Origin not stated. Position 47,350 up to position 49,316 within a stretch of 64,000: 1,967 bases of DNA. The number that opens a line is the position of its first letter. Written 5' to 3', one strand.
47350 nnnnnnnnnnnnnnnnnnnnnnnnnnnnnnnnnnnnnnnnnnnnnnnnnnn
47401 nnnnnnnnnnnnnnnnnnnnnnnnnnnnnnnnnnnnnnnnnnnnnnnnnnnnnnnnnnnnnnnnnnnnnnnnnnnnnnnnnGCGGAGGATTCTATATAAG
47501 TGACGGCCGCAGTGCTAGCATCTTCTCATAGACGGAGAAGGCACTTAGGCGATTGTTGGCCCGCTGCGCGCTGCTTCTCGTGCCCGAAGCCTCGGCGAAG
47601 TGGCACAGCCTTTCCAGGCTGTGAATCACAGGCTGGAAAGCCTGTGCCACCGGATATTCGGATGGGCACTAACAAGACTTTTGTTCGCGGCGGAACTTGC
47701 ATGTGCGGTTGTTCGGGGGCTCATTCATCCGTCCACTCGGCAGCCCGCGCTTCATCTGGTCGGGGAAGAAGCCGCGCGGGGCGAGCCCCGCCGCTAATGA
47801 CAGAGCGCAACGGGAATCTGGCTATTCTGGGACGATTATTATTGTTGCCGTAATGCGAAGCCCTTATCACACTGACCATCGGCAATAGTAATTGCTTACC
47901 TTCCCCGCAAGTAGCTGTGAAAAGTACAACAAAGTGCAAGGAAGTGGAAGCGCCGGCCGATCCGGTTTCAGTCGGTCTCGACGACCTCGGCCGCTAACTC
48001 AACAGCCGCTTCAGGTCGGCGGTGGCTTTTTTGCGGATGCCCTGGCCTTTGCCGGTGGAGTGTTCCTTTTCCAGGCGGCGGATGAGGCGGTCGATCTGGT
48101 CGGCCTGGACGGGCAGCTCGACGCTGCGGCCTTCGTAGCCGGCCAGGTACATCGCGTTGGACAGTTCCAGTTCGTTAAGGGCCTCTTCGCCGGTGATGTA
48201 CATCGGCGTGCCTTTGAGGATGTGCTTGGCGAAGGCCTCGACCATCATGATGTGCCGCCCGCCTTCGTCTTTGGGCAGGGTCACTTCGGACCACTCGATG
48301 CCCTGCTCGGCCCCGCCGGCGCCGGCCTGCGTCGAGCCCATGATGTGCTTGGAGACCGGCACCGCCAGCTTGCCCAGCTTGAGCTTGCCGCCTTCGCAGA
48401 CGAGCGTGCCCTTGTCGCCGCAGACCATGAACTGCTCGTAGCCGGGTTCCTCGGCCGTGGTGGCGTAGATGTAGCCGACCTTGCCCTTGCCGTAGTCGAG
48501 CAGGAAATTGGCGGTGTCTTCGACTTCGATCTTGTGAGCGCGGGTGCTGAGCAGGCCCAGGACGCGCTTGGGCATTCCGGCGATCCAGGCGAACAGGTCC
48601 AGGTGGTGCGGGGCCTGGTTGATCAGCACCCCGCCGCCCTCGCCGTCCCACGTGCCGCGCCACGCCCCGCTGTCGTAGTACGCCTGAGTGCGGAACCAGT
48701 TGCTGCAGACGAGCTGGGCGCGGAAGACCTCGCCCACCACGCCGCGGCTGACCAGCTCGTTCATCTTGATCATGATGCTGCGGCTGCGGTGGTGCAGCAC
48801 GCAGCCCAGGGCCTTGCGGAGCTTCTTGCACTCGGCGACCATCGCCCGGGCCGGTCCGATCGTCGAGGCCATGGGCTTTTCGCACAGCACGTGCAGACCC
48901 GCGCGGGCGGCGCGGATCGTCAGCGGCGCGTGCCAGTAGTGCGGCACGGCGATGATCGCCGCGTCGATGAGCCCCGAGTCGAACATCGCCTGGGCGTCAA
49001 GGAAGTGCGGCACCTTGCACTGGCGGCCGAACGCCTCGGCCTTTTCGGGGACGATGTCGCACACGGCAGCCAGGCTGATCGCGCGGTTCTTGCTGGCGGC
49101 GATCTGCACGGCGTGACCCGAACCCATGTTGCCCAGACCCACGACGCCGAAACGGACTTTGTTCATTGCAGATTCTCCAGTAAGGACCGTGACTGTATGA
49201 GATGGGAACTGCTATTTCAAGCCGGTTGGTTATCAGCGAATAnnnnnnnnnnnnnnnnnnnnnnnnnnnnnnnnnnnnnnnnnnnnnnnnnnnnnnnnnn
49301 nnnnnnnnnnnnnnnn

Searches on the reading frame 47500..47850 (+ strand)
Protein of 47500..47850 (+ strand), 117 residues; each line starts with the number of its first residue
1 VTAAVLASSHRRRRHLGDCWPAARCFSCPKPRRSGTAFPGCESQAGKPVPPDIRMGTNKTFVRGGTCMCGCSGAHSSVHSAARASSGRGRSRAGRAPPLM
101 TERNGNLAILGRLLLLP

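Call 29: search_protein_families(library=pfam, proteins=[window:47500-47850:+], max_evalue=0.01)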
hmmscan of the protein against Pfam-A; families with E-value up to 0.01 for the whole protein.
window:47500-47850:+ (117 aa): 0 families

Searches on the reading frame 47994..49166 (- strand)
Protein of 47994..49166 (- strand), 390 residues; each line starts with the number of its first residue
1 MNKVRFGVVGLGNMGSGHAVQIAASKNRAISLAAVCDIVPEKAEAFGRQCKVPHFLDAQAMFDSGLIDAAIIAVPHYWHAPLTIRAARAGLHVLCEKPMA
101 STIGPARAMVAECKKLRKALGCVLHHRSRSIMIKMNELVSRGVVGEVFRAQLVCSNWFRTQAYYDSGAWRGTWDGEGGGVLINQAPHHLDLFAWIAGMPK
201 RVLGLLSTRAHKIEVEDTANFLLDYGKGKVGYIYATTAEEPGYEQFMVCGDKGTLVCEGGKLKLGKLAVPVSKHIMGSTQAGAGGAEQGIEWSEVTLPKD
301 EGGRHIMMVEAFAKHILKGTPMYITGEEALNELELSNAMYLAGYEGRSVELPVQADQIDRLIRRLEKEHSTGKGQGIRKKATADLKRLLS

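Call 71: find_encoding_contigs(protein=window:47994-49166:-, flank=6000, max_places=1)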
Protein window:47994-49166:- (390 aa): 3 contigs read that carry it; 1 place shown.
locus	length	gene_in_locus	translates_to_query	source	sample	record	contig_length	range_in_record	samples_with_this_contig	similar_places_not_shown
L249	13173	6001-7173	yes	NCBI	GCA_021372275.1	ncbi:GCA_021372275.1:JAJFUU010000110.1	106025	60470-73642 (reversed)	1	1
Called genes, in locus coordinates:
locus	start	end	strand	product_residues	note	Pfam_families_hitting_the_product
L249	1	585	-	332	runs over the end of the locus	PF03547:Mem_trans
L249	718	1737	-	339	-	PF02826:2-Hacid_dh_C (weak), PF00670:AdoHcyase_NAD (weak), PF07991:KARI_N, PF01450:KARI_C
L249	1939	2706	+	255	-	PF07589:PEP_exosort_dom (faint)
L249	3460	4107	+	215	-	PF07589:PEP_exosort_dom (weak)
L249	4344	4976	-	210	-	PF13513:HEAT_EZ (faint), PF02985:HEAT (faint), PF03130:HEAT_PBS (faint), PF13646:HEAT_2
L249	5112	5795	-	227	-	PF00697:PRAI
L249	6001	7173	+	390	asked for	PF01408:GFO_IDH_MocA, PF22725:GFO_IDH_MocA_C3, PF02894:GFO_IDH_MocA_C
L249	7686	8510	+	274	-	PF09517:RE_Eco29kI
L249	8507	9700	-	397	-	PF00145:DNA_methylase, PF03602:Cons_hypoth95 (faint), PF00145:DNA_methylase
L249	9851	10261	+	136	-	PF03852:Vsr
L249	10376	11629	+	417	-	-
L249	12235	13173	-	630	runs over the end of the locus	PF01182:Glucosamine_iso, PF02585:PIG-L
